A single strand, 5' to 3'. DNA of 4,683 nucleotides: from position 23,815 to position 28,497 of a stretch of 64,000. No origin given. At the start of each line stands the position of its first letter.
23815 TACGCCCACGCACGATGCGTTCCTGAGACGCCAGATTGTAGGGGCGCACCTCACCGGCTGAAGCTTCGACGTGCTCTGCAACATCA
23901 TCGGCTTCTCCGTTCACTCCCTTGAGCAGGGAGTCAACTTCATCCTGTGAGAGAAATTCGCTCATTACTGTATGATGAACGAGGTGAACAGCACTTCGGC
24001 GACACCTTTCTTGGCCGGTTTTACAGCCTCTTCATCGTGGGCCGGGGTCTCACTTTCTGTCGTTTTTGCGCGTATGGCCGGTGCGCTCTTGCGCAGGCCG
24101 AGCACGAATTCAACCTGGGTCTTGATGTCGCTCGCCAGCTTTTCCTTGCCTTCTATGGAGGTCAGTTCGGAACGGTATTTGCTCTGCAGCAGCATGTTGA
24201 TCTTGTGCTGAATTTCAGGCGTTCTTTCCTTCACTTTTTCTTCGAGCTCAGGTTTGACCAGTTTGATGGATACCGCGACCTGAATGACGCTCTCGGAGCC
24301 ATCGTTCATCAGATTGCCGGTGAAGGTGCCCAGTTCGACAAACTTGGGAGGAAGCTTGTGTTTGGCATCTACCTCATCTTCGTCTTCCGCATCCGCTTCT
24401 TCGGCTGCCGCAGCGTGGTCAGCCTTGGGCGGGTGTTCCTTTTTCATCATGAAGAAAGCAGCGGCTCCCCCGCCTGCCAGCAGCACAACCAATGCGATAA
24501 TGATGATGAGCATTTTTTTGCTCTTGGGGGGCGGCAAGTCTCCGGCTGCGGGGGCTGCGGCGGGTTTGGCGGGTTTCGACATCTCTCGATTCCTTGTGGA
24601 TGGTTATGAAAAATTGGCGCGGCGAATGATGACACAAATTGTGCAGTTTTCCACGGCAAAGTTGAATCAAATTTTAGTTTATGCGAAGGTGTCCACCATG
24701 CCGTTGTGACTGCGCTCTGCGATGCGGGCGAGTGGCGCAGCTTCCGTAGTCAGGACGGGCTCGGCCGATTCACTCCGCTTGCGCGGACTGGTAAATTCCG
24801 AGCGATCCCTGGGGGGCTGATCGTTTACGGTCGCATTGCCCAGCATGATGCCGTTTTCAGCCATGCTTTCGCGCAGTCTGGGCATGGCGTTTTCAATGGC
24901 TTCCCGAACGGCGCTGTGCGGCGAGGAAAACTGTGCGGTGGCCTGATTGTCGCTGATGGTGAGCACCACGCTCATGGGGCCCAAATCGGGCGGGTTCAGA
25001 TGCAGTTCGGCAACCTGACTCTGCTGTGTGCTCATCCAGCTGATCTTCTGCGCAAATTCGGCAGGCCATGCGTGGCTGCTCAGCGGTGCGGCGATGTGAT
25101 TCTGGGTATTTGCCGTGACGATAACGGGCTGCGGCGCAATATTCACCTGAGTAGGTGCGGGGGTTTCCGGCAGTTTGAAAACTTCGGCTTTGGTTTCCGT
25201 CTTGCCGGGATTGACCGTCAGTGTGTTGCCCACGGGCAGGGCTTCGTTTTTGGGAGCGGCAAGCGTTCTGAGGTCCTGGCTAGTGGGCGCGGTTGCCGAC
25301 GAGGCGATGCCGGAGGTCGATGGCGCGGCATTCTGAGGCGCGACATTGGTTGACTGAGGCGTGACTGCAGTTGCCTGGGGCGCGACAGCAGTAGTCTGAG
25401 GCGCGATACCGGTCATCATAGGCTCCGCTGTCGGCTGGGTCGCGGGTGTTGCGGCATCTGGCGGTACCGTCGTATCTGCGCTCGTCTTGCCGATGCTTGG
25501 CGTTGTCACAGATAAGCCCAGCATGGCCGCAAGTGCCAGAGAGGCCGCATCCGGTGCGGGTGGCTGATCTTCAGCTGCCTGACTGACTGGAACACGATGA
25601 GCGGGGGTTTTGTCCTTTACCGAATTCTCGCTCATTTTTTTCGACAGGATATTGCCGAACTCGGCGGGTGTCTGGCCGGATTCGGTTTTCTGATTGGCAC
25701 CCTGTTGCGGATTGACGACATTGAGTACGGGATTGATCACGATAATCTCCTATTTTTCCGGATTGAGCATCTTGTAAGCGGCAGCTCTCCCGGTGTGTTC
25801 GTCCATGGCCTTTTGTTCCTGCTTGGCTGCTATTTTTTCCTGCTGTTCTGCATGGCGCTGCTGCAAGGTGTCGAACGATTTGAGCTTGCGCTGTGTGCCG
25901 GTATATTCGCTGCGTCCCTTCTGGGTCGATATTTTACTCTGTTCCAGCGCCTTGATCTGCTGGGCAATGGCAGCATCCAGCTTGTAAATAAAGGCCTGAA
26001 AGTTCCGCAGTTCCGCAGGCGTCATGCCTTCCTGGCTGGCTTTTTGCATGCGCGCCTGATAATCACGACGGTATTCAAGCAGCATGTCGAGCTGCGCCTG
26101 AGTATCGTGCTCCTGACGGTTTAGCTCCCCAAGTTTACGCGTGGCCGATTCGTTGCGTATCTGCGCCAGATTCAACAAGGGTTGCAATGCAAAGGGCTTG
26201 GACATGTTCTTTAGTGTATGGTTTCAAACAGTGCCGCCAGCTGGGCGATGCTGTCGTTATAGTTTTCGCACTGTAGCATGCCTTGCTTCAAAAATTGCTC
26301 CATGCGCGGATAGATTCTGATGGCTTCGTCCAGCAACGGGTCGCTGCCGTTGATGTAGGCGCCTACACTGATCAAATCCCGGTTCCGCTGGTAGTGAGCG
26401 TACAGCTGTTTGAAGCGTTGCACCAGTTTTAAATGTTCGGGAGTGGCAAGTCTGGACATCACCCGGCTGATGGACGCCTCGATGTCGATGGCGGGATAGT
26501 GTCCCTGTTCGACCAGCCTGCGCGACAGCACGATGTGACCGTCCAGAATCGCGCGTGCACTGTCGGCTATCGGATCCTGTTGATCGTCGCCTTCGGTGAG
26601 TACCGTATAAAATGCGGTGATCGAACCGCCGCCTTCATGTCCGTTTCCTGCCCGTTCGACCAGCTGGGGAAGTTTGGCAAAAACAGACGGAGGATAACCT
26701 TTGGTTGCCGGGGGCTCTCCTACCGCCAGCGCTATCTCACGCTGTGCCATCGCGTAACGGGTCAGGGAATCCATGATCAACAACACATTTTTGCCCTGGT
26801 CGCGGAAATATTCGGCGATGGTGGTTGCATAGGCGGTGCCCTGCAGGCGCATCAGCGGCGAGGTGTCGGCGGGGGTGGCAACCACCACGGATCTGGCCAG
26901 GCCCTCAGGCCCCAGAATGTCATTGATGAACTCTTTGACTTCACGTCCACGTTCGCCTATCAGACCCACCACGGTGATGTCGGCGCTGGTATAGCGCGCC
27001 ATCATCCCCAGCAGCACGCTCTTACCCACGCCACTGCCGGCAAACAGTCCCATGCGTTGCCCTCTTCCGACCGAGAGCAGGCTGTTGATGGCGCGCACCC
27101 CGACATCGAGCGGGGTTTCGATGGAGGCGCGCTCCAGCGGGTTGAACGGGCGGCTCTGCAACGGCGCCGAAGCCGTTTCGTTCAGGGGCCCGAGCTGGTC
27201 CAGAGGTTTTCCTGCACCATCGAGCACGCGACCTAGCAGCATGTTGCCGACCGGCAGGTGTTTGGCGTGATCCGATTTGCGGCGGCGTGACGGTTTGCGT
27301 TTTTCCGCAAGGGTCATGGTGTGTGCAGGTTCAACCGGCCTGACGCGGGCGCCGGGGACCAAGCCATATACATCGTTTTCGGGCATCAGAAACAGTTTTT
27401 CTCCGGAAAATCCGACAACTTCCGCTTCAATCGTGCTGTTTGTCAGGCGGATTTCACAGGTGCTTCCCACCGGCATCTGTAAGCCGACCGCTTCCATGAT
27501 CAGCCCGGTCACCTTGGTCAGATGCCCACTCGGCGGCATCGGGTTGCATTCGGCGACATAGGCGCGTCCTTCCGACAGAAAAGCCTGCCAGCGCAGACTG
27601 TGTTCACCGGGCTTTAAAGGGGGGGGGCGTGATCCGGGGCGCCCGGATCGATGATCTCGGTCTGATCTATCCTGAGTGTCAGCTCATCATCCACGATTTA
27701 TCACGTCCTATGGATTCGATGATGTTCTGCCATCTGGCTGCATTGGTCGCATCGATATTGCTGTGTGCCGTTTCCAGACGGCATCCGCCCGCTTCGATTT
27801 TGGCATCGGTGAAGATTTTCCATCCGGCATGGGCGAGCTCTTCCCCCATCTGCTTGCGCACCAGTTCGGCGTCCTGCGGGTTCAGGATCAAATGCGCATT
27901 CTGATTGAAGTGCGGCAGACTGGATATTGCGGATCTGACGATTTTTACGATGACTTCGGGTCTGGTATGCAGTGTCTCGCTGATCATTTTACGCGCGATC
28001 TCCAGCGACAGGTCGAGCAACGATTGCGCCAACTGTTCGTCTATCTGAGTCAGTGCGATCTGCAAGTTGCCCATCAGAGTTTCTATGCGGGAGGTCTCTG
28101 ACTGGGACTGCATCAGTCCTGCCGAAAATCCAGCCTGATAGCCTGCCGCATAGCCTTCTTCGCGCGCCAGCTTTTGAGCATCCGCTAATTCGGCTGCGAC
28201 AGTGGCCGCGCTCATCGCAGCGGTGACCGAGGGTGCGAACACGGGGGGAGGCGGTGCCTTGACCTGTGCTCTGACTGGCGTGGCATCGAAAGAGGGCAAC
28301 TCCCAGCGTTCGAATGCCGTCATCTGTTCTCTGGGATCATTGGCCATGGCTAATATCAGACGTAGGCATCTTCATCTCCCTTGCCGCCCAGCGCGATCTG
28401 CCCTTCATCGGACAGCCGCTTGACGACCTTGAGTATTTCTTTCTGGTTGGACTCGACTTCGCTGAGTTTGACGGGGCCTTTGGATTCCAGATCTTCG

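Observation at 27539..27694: fliI 5' end appears frameshifted at a G9 tract: phase variation, -1 recoding or sequencing error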

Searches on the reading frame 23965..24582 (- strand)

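Call 32: search_protein_families(library=ncbifam, proteins=[window:23965-24582:-], max_evalue=0.00001)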
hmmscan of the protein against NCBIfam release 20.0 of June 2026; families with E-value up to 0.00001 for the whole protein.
window:23965-24582:- (205 aa): 5 families
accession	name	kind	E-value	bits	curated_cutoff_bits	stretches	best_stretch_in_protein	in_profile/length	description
NF005435.1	PRK07021.1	equivalog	1.2e-27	96.7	131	1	20-159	5-135/157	flagellar basal body-associated protein FliL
NF004285.1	PRK05696.1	equivalog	5.2e-18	65.4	179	1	19-160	14-150/171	flagellar basal body-associated protein FliL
NF006283.1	PRK08455.1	equivalog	2.9e-15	56.4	187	1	20-160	15-165/182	flagellar basal body-associated protein FliL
NF009420.1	PRK12785.1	equivalog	1.9e-12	47.2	197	1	9-149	6-133/161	flagellar basal body-associated protein FliL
NF005826.1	PRK07718.1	equivalog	1.2e-06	28.5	140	0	21-158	3-124/143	flagellar basal body-associated protein FliL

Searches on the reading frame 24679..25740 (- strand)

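Call 32: search_protein_families(library=ncbifam, proteins=[window:24679-25740:-], max_evalue=0.00001)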
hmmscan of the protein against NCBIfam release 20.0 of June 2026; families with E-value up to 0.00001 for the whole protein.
window:24679-25740:- (353 aa): 1 family
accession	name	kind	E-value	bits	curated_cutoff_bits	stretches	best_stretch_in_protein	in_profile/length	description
NF007514.1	PRK10118.1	equivalog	3.8e-22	79.4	396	1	157-307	204-356/410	flagellar hook length control protein FliK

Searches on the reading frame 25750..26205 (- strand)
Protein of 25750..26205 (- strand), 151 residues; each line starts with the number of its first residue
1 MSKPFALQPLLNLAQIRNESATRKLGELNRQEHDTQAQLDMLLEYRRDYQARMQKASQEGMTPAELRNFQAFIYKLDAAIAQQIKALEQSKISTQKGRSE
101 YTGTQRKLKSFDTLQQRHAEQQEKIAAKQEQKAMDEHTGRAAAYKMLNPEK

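Call 32: search_protein_families(library=ncbifam, proteins=[window:25750-26205:-], max_evalue=0.00001)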
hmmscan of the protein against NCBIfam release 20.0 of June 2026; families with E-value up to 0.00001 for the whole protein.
window:25750-26205:- (151 aa): 1 family
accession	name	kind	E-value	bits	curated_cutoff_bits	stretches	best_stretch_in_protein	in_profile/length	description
TIGR02473.1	flagell_FliJ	equivalog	4.2e-26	92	50.45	1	5-141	2-138/141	flagellar export protein FliJ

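Call 48: find_encoding_contigs(protein=window:25750-26205:-, flank=1800, max_places=10)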
Protein window:25750-26205:- (151 aa): 2 contigs read that carry it; 2 places shown.
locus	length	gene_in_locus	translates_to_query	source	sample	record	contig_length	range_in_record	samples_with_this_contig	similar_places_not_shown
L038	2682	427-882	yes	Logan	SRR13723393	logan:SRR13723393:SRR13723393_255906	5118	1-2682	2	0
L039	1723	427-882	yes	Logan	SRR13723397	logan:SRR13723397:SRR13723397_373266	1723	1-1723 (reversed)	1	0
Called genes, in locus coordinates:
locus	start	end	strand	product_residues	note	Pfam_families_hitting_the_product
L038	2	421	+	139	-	?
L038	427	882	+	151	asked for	PF02050:FliJ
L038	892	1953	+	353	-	PF02120:Flg_hook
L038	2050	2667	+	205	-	PF03748:FliL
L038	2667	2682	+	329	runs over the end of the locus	PF02154:FliM, PF01052:FliMN_C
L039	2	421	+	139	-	?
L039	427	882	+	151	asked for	PF02050:FliJ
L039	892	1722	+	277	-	?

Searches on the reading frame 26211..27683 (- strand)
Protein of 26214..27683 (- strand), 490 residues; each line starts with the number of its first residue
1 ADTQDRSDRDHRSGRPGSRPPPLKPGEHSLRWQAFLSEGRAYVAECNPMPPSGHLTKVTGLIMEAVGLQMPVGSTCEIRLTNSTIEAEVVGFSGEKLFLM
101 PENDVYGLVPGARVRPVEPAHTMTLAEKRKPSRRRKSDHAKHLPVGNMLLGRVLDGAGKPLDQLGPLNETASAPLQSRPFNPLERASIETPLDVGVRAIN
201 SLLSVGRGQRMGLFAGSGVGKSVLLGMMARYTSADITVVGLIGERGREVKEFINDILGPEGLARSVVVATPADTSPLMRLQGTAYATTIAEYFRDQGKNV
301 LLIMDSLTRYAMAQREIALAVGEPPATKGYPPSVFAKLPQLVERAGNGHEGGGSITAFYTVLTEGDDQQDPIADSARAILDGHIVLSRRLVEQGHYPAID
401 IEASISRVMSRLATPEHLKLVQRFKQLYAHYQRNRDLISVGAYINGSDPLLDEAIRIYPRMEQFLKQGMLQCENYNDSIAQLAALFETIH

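Call 20: find_encoding_contigs(protein=window:26211-27539:-, flank=2500, max_places=10)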
Protein window:26211-27539:- (442 aa): no gene with exactly this product is on record in the collection.

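Call 25: find_homologous_proteins(query=window:26211-27539:-, max_evalue=1e-150)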
Query window:26211-27539:- (442 aa): 7849 proteins with E <= 1e-150 among 8000 candidates; the best 120 are listed.
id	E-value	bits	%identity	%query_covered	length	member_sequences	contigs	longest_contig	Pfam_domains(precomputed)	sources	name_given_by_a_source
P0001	8.2e-265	897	92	100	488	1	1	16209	PF18269.7,PF00006.32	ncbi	-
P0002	8.6e-263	890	90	100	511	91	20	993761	PF18269.7,PF00006.32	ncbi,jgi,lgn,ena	jgi:flagellum-specific ATP synthase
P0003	2.1e-261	885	91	100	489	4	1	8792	PF18269.7,PF00006.32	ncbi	-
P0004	6.1e-260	881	90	100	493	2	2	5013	PF18269.7,PF00006.32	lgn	-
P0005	6.1e-258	874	90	99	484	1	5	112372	PF18269.7,PF00006.32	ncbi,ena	-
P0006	4.0e-257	871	89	100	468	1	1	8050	PF18269.7,PF00006.32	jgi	jgi:flagellum-specific ATP synthase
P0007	9.9e-256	867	90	99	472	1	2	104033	PF18269.7,PF00006.32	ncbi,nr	ncbi:MAG: flagellar protein export ATPase FliI [Gallionella sp.]|nr:flagellar protein export ATPase 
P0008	2.3e-255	865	88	100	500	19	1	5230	PF18269.7,PF00006.32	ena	-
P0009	5.1e-255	864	88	100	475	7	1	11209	PF18269.7,PF00006.32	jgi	-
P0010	1.4e-254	863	89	100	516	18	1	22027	PF18269.7,PF00006.32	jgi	jgi:flagellum-specific ATP synthase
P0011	3.9e-254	861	88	100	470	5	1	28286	PF18269.7,PF00006.32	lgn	-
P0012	5.7e-254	861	90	99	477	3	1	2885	PF18269.7,PF00006.32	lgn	-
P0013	2.8e-253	859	88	100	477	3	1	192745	PF18269.7,PF00006.32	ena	-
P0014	1.1e-250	850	87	100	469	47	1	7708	PF18269.7,PF00006.32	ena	-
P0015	1.7e-250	849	88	100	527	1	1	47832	PF18269.7,PF00006.32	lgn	-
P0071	4.2e-240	815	84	100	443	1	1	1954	PF18269.7,PF00006.32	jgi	-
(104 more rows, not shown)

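Call 27: find_encoding_contigs(protein=P0071, flank=1500, max_places=3)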
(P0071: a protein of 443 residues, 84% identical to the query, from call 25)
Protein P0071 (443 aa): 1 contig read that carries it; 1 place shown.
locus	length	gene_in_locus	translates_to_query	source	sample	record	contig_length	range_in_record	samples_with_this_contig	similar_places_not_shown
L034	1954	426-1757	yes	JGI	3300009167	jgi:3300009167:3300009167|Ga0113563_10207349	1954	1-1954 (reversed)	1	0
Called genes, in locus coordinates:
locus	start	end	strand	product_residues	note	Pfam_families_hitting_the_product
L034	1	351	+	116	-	PF02108:FliH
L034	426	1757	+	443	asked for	PF00006:ATP-synt_ab, PF18269:T3SS_ATPase_C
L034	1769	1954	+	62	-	?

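Call 31: search_solved_structures(query=window:26214-27683:-, max_evalue=1e-60, show_alignments=2)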
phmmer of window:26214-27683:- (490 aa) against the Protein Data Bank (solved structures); distinct sequences matched with E-value up to 1e-60: 25.
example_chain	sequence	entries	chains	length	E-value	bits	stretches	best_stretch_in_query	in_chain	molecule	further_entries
5b0o_A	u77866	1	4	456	1.8e-181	607.5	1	31-489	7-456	Flagellum-specific ATP synthase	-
2dpy_A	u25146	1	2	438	3.3e-180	603.3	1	52-489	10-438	Flagellum-specific ATP synthase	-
9e58_A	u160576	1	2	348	2e-99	337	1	143-484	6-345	Type 3 secretion system ATPase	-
9dmd_A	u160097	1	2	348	1.4e-98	334.2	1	143-484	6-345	Type 3 secretion system ATPase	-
2obl_A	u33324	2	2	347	2.3e-97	330.2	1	143-482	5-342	EscN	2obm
6njo_A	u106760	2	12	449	2.5e-97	330.1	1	143-482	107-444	Translocator EscN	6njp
4nph_A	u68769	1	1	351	7.4e-92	312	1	143-468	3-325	Probable secretion system apparatus ATP synthase SsaN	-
6rad_A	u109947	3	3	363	3.9e-83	283.3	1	145-484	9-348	Secretory apparatus ATP synthase (Associated with virulence) | ATP synthase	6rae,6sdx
5ybh_A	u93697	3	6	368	6.3e-81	276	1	141-470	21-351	Probable ATP synthase SpaL/MxiB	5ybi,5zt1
6n73_A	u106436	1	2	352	7.3e-81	275.8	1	142-470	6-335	ATP synthase SpaL/MxiB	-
6n74_A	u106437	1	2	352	1e-80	275.3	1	142-470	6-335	ATP synthase SpaL/MxiB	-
5swj_A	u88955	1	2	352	1e-80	275.3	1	142-470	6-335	Probable ATP synthase SpaL/MxiB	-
6n76_A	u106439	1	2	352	4.9e-80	273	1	142-470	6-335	ATP synthase SpaL/MxiB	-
6n6z_A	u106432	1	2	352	5e-80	273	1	142-470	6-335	Probable ATP synthase SpaL/MxiB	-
6n72_A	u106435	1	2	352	5e-80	273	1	142-470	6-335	ATP synthase SpaL/MxiB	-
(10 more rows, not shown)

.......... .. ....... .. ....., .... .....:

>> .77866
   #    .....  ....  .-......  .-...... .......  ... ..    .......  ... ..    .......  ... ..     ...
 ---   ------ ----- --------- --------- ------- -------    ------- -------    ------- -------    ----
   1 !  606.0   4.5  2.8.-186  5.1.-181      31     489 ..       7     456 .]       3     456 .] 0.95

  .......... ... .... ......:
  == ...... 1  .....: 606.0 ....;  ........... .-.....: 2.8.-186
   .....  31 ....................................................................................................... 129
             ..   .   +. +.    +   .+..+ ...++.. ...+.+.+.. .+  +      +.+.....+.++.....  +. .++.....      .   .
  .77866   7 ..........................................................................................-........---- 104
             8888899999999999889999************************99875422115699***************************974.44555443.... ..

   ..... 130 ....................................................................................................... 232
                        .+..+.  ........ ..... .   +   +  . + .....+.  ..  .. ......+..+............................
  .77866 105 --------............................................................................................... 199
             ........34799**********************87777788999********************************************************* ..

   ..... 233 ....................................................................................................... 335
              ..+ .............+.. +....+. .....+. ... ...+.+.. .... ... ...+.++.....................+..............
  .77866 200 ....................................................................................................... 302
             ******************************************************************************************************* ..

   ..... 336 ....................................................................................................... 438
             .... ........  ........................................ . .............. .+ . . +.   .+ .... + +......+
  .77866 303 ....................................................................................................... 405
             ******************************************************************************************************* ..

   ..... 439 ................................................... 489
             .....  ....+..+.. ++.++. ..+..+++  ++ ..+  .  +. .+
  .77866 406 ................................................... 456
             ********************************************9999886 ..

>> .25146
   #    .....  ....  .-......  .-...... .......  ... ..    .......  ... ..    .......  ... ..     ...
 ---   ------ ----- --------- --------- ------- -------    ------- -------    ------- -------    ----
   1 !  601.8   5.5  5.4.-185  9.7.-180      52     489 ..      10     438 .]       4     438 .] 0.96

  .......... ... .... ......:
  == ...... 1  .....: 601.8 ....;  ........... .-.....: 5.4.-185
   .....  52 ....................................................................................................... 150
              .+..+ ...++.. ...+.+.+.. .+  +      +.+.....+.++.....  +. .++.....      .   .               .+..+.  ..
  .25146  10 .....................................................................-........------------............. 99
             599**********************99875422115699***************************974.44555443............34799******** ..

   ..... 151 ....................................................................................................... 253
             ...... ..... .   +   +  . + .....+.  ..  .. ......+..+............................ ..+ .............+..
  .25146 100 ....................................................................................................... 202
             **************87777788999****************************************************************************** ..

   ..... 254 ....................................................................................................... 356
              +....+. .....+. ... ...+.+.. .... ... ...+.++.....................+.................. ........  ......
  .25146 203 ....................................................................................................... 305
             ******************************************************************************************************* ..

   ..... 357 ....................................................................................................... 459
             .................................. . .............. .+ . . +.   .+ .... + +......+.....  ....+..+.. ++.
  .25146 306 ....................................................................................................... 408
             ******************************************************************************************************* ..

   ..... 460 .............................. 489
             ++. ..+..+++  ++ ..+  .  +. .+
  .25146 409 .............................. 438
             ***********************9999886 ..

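Call 32: search_protein_families(library=ncbifam, proteins=[window:26211-27539:-], max_evalue=0.00001)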
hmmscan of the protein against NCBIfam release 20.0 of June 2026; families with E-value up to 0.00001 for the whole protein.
window:26211-27539:- (442 aa): 35 families (the best 25 are shown)
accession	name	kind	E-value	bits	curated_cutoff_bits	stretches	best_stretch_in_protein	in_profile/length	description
TIGR03496.1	FliI_clade1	equivalog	2.8e-199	662.1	619.1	1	5-436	1-413/414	flagellar protein export ATPase FliI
TIGR01026.1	fliI_yscN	subfamily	7.4e-178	591.8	379.5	1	4-438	24-439/440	FliI/YscN family ATPase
NF005535.1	PRK07196.1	equivalog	1.2e-166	555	715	1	4-437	20-433/434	flagellar protein export ATPase FliI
TIGR03497.1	FliI_clade2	equivalog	7.5e-162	539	629.8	1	5-437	1-412/413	flagellar protein export ATPase FliI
TIGR03498.1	FliI_clade3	equivalog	1.2e-155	518.4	587.45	1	5-436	1-416/418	flagellar protein export ATPase FliI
TIGR02546.1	III_secr_ATP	equivalog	3.9e-155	516.7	604.75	2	90-438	74-422/423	type III secretion system ATPase SctN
NF005391.0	PRK06936.1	equivalog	8.5e-138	459.8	657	2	92-437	94-437/439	type III secretion system ATPase SctN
NF005295.0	PRK06820.1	equivalog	1.6e-136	455.8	690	1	88-437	92-438/440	EscN/YscN/HrcN family type III secretion system ATPase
NF006575.0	PRK09099.1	subfamily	9.1e-135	449.8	706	1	5-438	28-441/443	type III secretion system ATPase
NF006290.1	PRK08472.1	equivalog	5.3e-130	434.1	644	1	89-436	86-431/433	flagellar protein export ATPase FliI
NF005765.0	PRK07594.1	equivalog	5.7e-113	377.9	715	1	5-434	23-427/433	EscN/YscN/HrcN family type III secretion system ATPase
NF006012.0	PRK08149.1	equivalog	7.9e-111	371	594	1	94-437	84-429/431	type III secretion system ATPase SctN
NF004578.0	PRK05922.1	equivalog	1e-90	304.7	604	1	5-439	21-432/434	type III secretion system ATPase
NF040574.1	T3SS_ATP_VscN2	exception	2.1e-64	218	750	1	102-434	85-413/420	type III secretion system ATPase VscN2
NF009884.0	PRK13343.1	equivalog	2.9e-56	191.2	554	1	88-438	92-443/507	F0F1 ATP synthase subunit alpha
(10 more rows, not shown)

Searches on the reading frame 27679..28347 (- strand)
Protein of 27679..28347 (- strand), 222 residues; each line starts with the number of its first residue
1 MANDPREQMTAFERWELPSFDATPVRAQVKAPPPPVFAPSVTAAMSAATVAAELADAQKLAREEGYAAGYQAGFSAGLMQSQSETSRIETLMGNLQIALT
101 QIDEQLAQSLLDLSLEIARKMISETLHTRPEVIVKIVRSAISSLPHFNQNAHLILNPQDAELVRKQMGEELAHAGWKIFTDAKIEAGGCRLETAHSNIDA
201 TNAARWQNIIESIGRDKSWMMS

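Call 19: find_encoding_contigs(protein=window:27679-28347:-, flank=2500, max_places=10)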
Protein window:27679-28347:- (222 aa): 1 contig read that carries it; 1 place shown.
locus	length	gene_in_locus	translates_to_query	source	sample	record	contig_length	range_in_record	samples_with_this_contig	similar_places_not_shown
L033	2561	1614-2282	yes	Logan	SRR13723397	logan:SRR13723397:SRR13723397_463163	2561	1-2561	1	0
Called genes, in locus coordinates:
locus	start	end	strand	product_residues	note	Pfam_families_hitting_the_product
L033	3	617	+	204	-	?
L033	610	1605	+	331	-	PF03448:MgtE_N (faint), PF14842:FliG_N, PF14841:FliG_M, PF14842:FliG_N (weak), PF01706:FliG_C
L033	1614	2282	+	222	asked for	PF02108:FliH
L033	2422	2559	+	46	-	?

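Call 32: search_protein_families(library=ncbifam, proteins=[window:27679-28347:-], max_evalue=0.00001)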
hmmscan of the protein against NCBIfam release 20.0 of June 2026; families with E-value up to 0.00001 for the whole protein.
window:27679-28347:- (222 aa): 12 families
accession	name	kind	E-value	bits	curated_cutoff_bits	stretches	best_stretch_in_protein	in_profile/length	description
NF004270.2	PRK05687.2-1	equivalog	3e-46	157.8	180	1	12-214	2-223/223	flagellar assembly protein FliH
NF004269.1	PRK05687.1-5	equivalog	2.1e-29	102.9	279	1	8-213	14-229/249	flagellar assembly protein FliH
NF004267.1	PRK05687.1-3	equivalog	3.9e-29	101.6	293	1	62-214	104-257/266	flagellar assembly protein FliH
NF004266.1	PRK05687.1-1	equivalog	1.5e-28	99.8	260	1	52-209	60-221/230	flagellar assembly protein FliH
NF009925.1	PRK13386.1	equivalog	1.5e-19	70.2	192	1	61-213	70-220/228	flagellar assembly protein FliH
NF005198.1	PRK06669.1-3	equivalog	1.5e-13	50.7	200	1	54-211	131-291/299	flagellar assembly protein FliH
TIGR03825.1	FliH_bacil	equivalog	3e-12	46.6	148.9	1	52-201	80-232/255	flagellar assembly protein FliH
NF005392.0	PRK06937.1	equivalog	3.6e-12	46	159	1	49-201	35-187/209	HrpE/YscL family type III secretion apparatus protein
TIGR02499.1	HrpE_YscL_not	equivalog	1.3e-11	44.9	78.7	1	49-200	28-165/166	type III secretion system stator protein SctL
NF004968.0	PRK06328.1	equivalog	1.9e-10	40.4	220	1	92-208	76-195/223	HrpE/YscL family type III secretion apparatus protein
NF005196.1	PRK06669.1-1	equivalog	1e-08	35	200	1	50-212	113-271/274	flagellar assembly protein FliH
NF004690.0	PRK06032.1-1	equivalog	9.2e-08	31.9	201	1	44-214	23-197/209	flagellar assembly protein H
